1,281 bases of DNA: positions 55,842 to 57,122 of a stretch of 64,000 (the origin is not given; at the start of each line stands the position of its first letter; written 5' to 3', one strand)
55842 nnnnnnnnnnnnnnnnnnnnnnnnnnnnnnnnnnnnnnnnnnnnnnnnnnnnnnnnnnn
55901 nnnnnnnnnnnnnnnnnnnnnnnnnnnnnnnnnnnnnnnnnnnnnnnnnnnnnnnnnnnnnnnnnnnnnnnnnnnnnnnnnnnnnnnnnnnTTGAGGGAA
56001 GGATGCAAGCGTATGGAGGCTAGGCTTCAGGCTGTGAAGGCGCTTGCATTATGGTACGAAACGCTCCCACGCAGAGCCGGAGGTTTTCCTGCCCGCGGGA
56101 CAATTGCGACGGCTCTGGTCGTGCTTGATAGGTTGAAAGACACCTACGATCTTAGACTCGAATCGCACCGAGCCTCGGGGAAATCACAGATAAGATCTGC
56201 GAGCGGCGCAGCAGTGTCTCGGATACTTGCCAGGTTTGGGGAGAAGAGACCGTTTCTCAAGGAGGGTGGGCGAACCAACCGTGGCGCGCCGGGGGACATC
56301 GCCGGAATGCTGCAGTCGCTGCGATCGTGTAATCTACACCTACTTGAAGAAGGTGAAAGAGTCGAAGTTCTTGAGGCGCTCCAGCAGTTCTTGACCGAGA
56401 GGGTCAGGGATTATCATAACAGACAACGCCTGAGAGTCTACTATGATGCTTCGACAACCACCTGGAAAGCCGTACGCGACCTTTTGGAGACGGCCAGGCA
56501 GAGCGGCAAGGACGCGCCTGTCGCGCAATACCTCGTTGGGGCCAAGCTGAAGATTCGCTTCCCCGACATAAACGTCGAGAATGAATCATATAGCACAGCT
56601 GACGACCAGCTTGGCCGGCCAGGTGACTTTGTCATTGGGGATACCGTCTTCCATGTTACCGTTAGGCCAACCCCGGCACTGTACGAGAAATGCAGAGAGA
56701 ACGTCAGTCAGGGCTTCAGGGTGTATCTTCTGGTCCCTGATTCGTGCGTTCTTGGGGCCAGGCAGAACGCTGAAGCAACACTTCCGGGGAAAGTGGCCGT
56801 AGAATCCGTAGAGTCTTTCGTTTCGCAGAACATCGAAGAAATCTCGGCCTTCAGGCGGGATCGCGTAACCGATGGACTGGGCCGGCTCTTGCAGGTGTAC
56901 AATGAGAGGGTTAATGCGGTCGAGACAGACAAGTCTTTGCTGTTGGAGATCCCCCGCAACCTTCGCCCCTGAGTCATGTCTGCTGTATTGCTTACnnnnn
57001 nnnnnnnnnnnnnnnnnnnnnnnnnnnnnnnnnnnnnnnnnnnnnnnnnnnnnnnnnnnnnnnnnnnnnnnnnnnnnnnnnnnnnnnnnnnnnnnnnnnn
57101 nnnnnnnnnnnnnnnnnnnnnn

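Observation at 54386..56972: Vsr endonuclease fused in-frame to an m5C methyltransferase, followed by a coupled PD-(D/E)xK-like candidate restriction enzyme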

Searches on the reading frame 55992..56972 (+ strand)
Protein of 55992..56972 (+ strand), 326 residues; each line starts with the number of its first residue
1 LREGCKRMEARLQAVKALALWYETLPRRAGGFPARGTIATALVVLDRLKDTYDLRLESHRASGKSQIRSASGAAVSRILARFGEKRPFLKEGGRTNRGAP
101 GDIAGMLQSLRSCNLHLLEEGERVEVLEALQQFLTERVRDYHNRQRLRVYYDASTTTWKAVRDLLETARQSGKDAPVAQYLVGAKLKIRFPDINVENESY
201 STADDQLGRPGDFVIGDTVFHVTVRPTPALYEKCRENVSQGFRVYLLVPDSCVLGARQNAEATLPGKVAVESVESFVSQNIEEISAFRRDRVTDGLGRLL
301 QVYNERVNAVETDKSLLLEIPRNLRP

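Call 3: search_protein_families(library=pfam, proteins=[window:55992-56972:+], max_evalue=0.1)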
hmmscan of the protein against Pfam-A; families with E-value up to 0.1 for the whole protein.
window:55992-56972:+ (326 aa): 1 family
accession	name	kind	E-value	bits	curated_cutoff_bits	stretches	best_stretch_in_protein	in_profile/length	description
PF16280.10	DUF4928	-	4.7e-99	332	25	1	21-319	1-306/306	Domain of unknown function (DUF4928)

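Call 4: search_protein_families(library=ncbifam, proteins=[window:55992-56972:+], max_evalue=0.1)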
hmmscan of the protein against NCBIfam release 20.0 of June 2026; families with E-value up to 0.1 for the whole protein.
window:55992-56972:+ (326 aa): 0 families

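Call 5: search_protein_families(library=padloc, proteins=[window:55992-56972:+], max_evalue=0.1)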
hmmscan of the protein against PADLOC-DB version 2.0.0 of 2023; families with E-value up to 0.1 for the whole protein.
window:55992-56972:+ (326 aa): 1 family
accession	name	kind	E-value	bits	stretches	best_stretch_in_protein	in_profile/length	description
PDLC03543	REase_II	-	2.3e-52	176.3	1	9-322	9-322/331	Type II restriction enzyme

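Call 10: search_solved_structures(query=window:55992-56972:+, max_evalue=10)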
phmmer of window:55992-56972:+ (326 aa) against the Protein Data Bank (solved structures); distinct sequences matched with E-value up to 10: 0.

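Call 12: find_homologous_proteins(query=window:56013-56972:+, max_evalue=0.00001)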
Query window:56013-56972:+ (319 aa): 1211 proteins with E <= 0.00001 among 4804 candidates; the best 120 are listed.
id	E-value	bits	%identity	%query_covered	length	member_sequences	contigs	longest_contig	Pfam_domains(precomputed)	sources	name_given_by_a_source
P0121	6.7e-206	700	100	100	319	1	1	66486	PF16280.11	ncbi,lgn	ncbi:MAG: DUF4928 family protein [Ignavibacteriales bacterium]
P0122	5.8e-134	464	65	99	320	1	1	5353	PF16280.11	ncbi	-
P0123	2.3e-133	462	64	99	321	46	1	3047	PF16280.11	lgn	-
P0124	3.5e-132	458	64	99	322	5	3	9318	PF16280.11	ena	-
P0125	5.5e-132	458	63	99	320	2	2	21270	PF16280.11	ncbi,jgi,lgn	-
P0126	1.4e-131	456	63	99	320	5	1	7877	PF16280.11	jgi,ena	-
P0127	2.5e-131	456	64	99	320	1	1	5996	PF16280.11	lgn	-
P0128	4.7e-131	455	63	99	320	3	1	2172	PF16280.11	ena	-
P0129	4.3e-130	452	62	99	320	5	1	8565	PF16280.11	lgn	-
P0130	7.8e-130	451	63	99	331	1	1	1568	PF16280.11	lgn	-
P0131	1.7e-129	450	63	99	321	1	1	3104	PF16280.11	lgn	-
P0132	2.1e-129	449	63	99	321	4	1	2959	PF16280.11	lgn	-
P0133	7.0e-129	448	63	99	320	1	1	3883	PF16280.11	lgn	-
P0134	8.6e-129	447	63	99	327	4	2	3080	PF16280.11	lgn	-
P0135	2.2e-128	446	63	100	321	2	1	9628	PF16280.11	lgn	-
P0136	4.7e-128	445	62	99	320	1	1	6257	PF16280.11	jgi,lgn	jgi:hypothetical protein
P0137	1.8e-127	443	62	99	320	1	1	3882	PF16280.11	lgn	-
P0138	9.4e-127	441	63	100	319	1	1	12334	PF16280.11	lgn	-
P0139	1.8e-126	440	61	99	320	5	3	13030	PF16280.11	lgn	-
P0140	4.9e-126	438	64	99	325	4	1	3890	PF16280.11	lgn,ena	-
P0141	1.3e-125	437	63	99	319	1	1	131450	PF16280.11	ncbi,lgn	-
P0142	3.6e-125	435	61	99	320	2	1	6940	PF16280.11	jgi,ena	-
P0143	1.3e-124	434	62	99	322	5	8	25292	PF16280.11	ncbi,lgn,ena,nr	ncbi:MAG: DUF4928 family protein [Acidobacteria bacterium]|nr:DUF4928 family protein [Acidobacteriot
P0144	2.7e-124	433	62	99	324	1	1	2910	PF16280.11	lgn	-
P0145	1.9e-123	430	59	99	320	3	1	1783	PF16280.11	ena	-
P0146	4.5e-123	429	60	99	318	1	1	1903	PF16280.11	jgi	jgi:hypothetical protein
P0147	7.5e-123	428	61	98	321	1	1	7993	PF16280.11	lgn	-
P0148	1.7e-122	427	61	99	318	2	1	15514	PF16280.11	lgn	-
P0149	7.9e-122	424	59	99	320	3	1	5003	PF16280.11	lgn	-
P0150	1.0e-121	424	58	99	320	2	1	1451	PF16280.11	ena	-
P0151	1.2e-121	424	60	99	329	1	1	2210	PF16280.11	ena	-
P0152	1.5e-121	424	59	99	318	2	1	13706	PF16280.11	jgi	jgi:uncharacterized protein DUF4928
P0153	1.6e-121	423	60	99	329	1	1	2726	PF16280.11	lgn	-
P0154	3.6e-121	422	61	98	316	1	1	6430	PF16280.11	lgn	-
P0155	1.0e-120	421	61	100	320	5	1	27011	PF16280.11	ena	-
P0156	2.9e-120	419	58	99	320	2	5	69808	PF16280.11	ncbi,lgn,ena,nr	ncbi:MAG TPA: hypothetical protein DCK76_06855 [Desulfotomaculum sp.]|nr:MAG: Uncharacterized protei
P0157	3.9e-120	419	61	95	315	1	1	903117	PF16280.11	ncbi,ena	-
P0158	4.1e-120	419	59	98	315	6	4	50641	PF16280.11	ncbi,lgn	-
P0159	4.2e-120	419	59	99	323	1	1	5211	PF16280.11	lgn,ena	-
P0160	5.0e-120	419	59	100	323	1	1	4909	PF16280.11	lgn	-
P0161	8.0e-120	418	60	99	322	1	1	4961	PF16280.11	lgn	-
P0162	1.1e-119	417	58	99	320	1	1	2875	PF16280.11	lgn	-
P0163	1.3e-119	417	62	95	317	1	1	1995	PF16280.11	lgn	-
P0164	1.9e-119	417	59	99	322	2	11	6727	PF16280.11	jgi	-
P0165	2.3e-119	416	59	100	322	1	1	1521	PF16280.11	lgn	-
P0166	3.0e-119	416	60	97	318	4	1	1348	PF16280.11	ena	-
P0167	3.8e-119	416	60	98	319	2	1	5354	PF16280.11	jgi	-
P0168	4.5e-119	415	58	100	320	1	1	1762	PF16280.11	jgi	jgi:hypothetical protein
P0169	5.1e-119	415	59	99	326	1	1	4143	PF16280.11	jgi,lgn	-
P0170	8.7e-119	414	58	100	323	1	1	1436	PF16280.11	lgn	-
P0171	1.0e-118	414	59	97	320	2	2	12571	PF16280.11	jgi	-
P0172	1.1e-118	414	62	98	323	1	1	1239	PF16280.11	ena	-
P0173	2.9e-118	413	59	99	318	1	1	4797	PF16280.11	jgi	jgi:hypothetical protein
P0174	3.3e-118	413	59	99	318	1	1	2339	PF16280.11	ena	-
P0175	3.7e-118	412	59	99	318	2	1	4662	PF16280.11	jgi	jgi:hypothetical protein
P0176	3.9e-118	412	59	99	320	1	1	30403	PF16280.11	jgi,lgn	jgi:hypothetical protein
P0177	4.4e-118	412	59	99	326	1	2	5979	PF16280.11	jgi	jgi:hypothetical protein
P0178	5.4e-118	412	59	96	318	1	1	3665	PF16280.11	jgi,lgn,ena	-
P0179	5.4e-118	412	60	96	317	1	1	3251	PF16280.11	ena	-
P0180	5.6e-118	412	61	96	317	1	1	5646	PF16280.11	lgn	-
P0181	5.7e-118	412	58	99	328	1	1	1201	PF16280.11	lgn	-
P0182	5.9e-118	412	59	99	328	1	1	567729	PF16280.11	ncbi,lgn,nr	ncbi:MAG: DUF4928 family protein [Acidobacteria bacterium]|nr:DUF4928 family protein [Acidobacteriot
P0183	6.4e-118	412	59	99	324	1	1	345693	PF16280.11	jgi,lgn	jgi:hypothetical protein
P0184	7.2e-118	411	59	99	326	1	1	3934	PF16280.11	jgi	jgi:hypothetical protein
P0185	7.7e-118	411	59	98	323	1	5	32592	PF16280.11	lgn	-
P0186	1.3e-117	411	58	98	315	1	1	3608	PF16280.11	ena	-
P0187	3.4e-117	409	60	96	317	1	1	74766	PF16280.11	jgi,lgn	jgi:hypothetical protein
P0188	6.2e-117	408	58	99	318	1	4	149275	PF16280.11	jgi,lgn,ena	-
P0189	7.4e-117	408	57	99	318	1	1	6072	PF16280.11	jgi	jgi:hypothetical protein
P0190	8.3e-117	408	61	95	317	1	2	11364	PF16280.11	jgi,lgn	jgi:hypothetical protein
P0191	8.8e-117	408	61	97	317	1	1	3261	PF16280.11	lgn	-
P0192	1.2e-116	407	58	99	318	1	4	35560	PF16280.11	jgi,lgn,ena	-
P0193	1.4e-116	407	58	97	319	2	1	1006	PF16280.11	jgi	-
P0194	2.2e-116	407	58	99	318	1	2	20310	PF16280.11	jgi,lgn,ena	-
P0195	2.3e-116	406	59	95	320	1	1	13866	PF16280.11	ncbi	-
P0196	2.3e-116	406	59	99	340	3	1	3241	PF16280.11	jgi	-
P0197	2.6e-116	406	57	99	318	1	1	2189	PF16280.11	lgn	-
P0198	4.2e-116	406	58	99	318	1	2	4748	PF16280.11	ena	-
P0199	4.5e-116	406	58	98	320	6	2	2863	PF16280.11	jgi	jgi:hypothetical protein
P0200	4.6e-116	406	59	99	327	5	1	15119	PF16280.11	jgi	jgi:hypothetical protein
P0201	4.8e-116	405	59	97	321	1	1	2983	PF16280.11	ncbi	-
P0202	4.8e-116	405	58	99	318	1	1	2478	PF16280.11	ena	-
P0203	6.2e-116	405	59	99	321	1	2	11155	PF16280.11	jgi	-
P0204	6.4e-116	405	58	98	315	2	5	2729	PF16280.11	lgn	-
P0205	7.6e-116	405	58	99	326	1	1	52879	PF16280.11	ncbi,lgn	-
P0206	8.2e-116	405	60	99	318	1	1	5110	PF16280.11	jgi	jgi:hypothetical protein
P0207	1.2e-115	404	58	99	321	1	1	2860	PF16280.11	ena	-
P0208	1.3e-115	404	58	98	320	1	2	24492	PF16280.11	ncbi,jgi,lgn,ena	-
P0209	1.5e-115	404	57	98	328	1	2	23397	PF16280.11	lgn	-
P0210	1.7e-115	404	57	99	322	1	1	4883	PF16280.11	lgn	-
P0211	2.0e-115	403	59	98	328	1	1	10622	PF16280.11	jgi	jgi:Domain of unknown function (DUF4928)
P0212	2.6e-115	403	57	99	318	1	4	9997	PF16280.11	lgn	-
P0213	2.7e-115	403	58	100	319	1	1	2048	PF16280.11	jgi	jgi:hypothetical protein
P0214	3.4e-115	403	58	98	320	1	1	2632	PF16280.11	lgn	-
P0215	4.7e-115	402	57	99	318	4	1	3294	PF16280.11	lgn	-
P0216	5.8e-115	402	58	98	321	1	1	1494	PF16280.11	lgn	-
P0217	5.9e-115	402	59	95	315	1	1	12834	PF16280.11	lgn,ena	-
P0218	6.4e-115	402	64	90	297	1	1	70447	PF16280.11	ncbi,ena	-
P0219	7.2e-115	402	58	97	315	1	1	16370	PF16280.11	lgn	-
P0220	8.8e-115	401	59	98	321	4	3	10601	PF16280.11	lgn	-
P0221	8.9e-115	401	58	99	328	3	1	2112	PF16280.11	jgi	-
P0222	9.3e-115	401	57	99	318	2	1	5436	PF16280.11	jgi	jgi:hypothetical protein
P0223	9.7e-115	401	58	99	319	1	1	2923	PF16280.11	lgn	-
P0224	1.0e-114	401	58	98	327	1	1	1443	PF16280.11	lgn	-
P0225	1.1e-114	401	58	100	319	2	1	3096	PF16280.11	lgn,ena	-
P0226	1.3e-114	401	58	99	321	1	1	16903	PF16280.11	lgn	-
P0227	1.4e-114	401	57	98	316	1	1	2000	PF16280.11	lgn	-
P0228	2.2e-114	400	56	99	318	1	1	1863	PF16280.11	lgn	-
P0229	2.2e-114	400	59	95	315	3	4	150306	PF16280.11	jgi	jgi:hypothetical protein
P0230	2.3e-114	400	57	99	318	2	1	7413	PF16280.11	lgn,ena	-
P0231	2.7e-114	400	57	99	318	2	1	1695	PF16280.11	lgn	-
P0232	3.1e-114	400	59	98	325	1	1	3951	PF16280.11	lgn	-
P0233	3.3e-114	399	58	99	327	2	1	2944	PF16280.11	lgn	-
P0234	3.7e-114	399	58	98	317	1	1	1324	PF16280.11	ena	-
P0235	4.9e-114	399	58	99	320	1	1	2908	PF16280.11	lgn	-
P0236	5.2e-114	399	57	98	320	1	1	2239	PF16280.11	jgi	-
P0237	6.6e-114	398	58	95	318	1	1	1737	PF16280.11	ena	-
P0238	7.5e-114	398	57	98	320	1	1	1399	PF16280.11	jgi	jgi:hypothetical protein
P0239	8.2e-114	398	59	95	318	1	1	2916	PF16280.11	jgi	jgi:hypothetical protein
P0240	8.8e-114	398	57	98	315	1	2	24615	PF16280.11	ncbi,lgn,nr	ncbi:MAG: DUF4928 family protein [Nitrospirae bacterium]|nr:DUF4928 family protein [Nitrospirota bac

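Call 24: find_related_loci(query=A1, collection=genome_contigs, flank=6000)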
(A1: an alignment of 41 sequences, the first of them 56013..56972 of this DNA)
Query A1 (319 aa) in genome_contigs; peptide patterns used: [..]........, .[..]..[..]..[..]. (x = any residue, [..] = any of these).
256 stretches matched a pattern; 221 encode a relative of the query (tblastn E <= 1e-3); the best 80 are kept; 80 distinct loci.
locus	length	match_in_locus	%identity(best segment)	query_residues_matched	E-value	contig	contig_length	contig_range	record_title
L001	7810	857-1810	63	1-317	2e-141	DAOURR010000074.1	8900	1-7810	MAG TPA_asm: Pelotomaculum sp. isolate CSMAG_525 CSMAG_525_k127_89589_length_8900_cov_12.0000, whole genome shotgun sequ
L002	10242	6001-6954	64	1-317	3e-141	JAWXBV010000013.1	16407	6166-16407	MAG: Nitrospirota bacterium isolate MP7G1.139 k99_121680, whole genome shotgun sequence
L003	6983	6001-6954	64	1-317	3e-141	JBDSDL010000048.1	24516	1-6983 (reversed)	MAG: Nitrospiraceae bacterium isolate cluster1_bin.180 k127_10520247, whole genome shotgun sequence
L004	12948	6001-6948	62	3-317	2e-136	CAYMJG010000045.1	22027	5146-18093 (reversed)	MAG TPA_asm: uncultured Eubacteriales bacterium isolate SRP192927_co2_99 genome assembly, contig: NODE_3519_length_22027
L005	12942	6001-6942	63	3-317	1e-134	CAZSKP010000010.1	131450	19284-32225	MAG TPA_asm: uncultured bacterium isolate binchicken_co294_12 genome assembly, contig: NODE_231_length_131450_cov_7.7156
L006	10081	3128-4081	62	1-317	2e-133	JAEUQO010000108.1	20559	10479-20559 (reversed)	MAG: Acidobacteria bacterium isolate new MAG-253 k141_330114, whole genome shotgun sequence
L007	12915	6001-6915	61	14-317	6e-129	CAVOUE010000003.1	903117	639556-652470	MAG: Nitrospirota bacterium isolate MFD10007.bin.2.159 genome assembly, contig: contig_23480, whole genome shotgun seque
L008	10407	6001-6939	59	6-317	3e-128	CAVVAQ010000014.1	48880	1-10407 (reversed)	MAG: uncultured Nitrospira sp. isolate MFD09730.bin.2.50 genome assembly, contig: contig_5128, whole genome shotgun sequ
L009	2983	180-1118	59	7-317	1e-129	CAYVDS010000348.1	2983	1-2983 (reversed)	MAG TPA_asm: uncultured bacterium isolate binchicken_co232_148 genome assembly, contig: NODE_58722_length_2983_cov_5.379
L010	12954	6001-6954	58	1-317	8e-125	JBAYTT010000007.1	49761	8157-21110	MAG: Pelobacteraceae bacterium isolate SO_2016_LW3_15 scaffold01027_LW162_2016, whole genome shotgun sequence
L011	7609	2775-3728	57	1-317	9e-123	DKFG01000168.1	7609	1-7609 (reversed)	MAG TPA_asm: Geobacter sp. UBA6802 UBA6802_contig_13469, whole genome shotgun sequence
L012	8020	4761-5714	56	1-317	2e-122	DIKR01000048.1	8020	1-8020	MAG TPA_asm: Desulfuromonadaceae bacterium UBA5613 UBA5613_contig_131157, whole genome shotgun sequence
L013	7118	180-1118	59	7-317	4e-121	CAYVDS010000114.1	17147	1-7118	MAG TPA_asm: uncultured bacterium isolate binchicken_co232_148 genome assembly, contig: NODE_6524_length_17147_cov_4.524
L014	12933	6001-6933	54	6-317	6e-118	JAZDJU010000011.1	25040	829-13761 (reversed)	MAG: Candidatus Omnitrophota bacterium isolate MEGAHIT-group-0.500 k141_88258, whole genome shotgun sequence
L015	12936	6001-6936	58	7-317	6e-118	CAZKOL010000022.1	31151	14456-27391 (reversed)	MAG TPA_asm: uncultured Dehalococcoidales bacterium isolate SRP178699_co2_170 genome assembly, contig: NODE_699_length_3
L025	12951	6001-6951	57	6-318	8e-115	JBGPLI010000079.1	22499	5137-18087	MAG: Bryobacteraceae bacterium isolate OBJ_0618_7090110_266 k141_11343792_length_22499_cov_13.0000, whole genome shotgun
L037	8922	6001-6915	53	14-317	5e-109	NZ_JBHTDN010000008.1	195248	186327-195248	Parapedobacter sp. GCM10030251 strain I23B-00676 spades_K_17_127_8, whole genome shotgun sequence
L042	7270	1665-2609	53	1-314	4e-108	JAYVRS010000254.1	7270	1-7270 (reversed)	MAG: Bryobacteraceae bacterium isolate GL73_DN_concoct_61 GL73_DN_concoct_61_253, whole genome shotgun sequence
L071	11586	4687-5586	54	20-319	7e-102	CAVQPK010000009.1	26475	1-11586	MAG: uncultured Acidobacteriota bacterium isolate MFD09964.bin.2.231 genome assembly, contig: contig_47160, whole genome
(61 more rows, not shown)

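Call 26: predict_structure(alignment_id=A1)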
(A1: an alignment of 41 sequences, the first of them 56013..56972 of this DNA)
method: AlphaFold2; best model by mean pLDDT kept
length: 319 residues; sequences in the alignment: 41
mean_pLDDT: 87.9   pTM: 0.63
mean pLDDT of the five models: 87.9, 87.5, 85.3, 85.2, 84.9
residues with pLDDT >= 90: 188; 70-90: 105; 50-70: 22; < 50: 4
segments of 3 or more residues with pLDDT < 50: none
pLDDT, mean of each block of 10 residues (from residue 1): 89 92 79 95 94 86 88 90 62 89 93 95 96 79 83 92 87 95 90 59 88 92 93 96 95 95 96 82 85 94 82 80
secondary structure, 60 per line:
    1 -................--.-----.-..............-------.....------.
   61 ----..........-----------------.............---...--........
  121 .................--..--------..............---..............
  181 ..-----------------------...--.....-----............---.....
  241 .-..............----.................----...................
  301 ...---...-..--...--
elements in order: H2-17 H28-41 H49-52 H65-74 H92-104 H113-137 H150-163 H167-182 E206-208 E211-215 H221-232 E236-241 H243-256 E261-265 H266-277 H282-303

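Call 30: fold_search(model_id=the predicted structure, library=pdb)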
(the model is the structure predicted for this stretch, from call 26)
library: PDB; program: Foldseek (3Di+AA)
matches with E <= 10: 504; with E <= 0.001: 0
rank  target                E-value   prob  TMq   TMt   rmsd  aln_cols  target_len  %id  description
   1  5i7h_B                1.8e-01  0.54  0.16  0.17  10.8       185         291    9  Mycobacterium tuberculosis CysM in complex with the Urea-scaffold inhibitor 6 [3-(3-(4-Bromophenyl)ureido)benzoic acid (released 2016-08-17)
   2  3dki_B                2.5e-01  0.41  0.16  0.17  11.2       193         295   12  2.1 A X-ray structure of CysM (Rv1336) from Mycobacterium tuberculosis an O-phosphoserine dependent cysteine synthase (released 2008-09-16)
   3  5i6d_B                2.6e-01  0.44  0.16  0.17  11.0       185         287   10  Mycobacterium tuberculosis CysM in complex with the Urea-scaffold inhibitor 5 [3-(3-(p-Tolyl)ureido) benzoic acid] (released 2016-08-17)
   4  3fgp_A                2.7e-01  0.44  0.16  0.16  11.3       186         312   11  2.05 a Crystal Structure of CysM from Mycobacterium Tuberculosis - Open and Closed Conformations (released 2008-12-23)
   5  5i7a_B                2.8e-01  0.35  0.16  0.17  11.1       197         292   10  Mycobacterium tuberculosis CysM in complex with the Urea-scaffold inhibitor 1 [3-(3-(3,4-Dichlorophenyl)ureido)benzoic (released 2016-08-17)
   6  8g08_d                3.2e-01  0.09  0.12  0.10  20.6       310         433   14  Cryo-EM structure of SQ31f-bound Mycobacterium smegmatis ATP synthase rotational state 1 (backbone model) (released 2023-02-15)
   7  5i7a_C                3.4e-01  0.35  0.15  0.17  11.0       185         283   11  Mycobacterium tuberculosis CysM in complex with the Urea-scaffold inhibitor 1 [3-(3-(3,4-Dichlorophenyl)ureido)benzoic (released 2016-08-17)
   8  4m6x_B                3.7e-01  0.20  0.19  0.19  14.2       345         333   12  Mutant structure of methyltransferase from Streptomyces hygroscopicus complexed with S-adenosyl-L-homocysteine and met (released 2014-06-25)
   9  8hr7_E                3.9e-01  0.09  0.14  0.08  18.1       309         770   11  Structure of RdrA-RdrB complex (released 2023-02-01)
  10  3fgp_B                4.1e-01  0.35  0.15  0.15  10.5       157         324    9  2.05 a Crystal Structure of CysM from Mycobacterium Tuberculosis - Open and Closed Conformations (released 2008-12-23)
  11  5i7r_B                4.9e-01  0.30  0.16  0.16  11.5       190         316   12  Mycobacterium tuberculosis CysM in complex with the Urea-scaffold inhibitor 2 [3-(3-([1,1'-biphenyl]-3-yl)ureido)benzo (released 2016-08-17)
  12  5i6d_C                5.4e-01  0.35  0.16  0.17  11.0       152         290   12  Mycobacterium tuberculosis CysM in complex with the Urea-scaffold inhibitor 5 [3-(3-(p-Tolyl)ureido) benzoic acid] (released 2016-08-17)
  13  4kib_A                5.4e-01  0.15  0.20  0.19  16.8       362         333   14  Crystal structure of methyltransferase from Streptomyces hygroscopicus complexed with S-adenosyl-L-homocysteine and me (released 2014-05-07)
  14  7nbc_AAA              5.6e-01  0.44  0.15  0.15  13.7       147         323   14  Crystal structure of human serine racemase in complex with DSiP fragment Z2856434779, XChem fragment screen. (released 2021-03-03)
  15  8b9m_A                5.6e-01  0.41  0.16  0.16  10.4       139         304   14  Cysteine Synthase from Leishmania Infantum (released 2023-05-31)
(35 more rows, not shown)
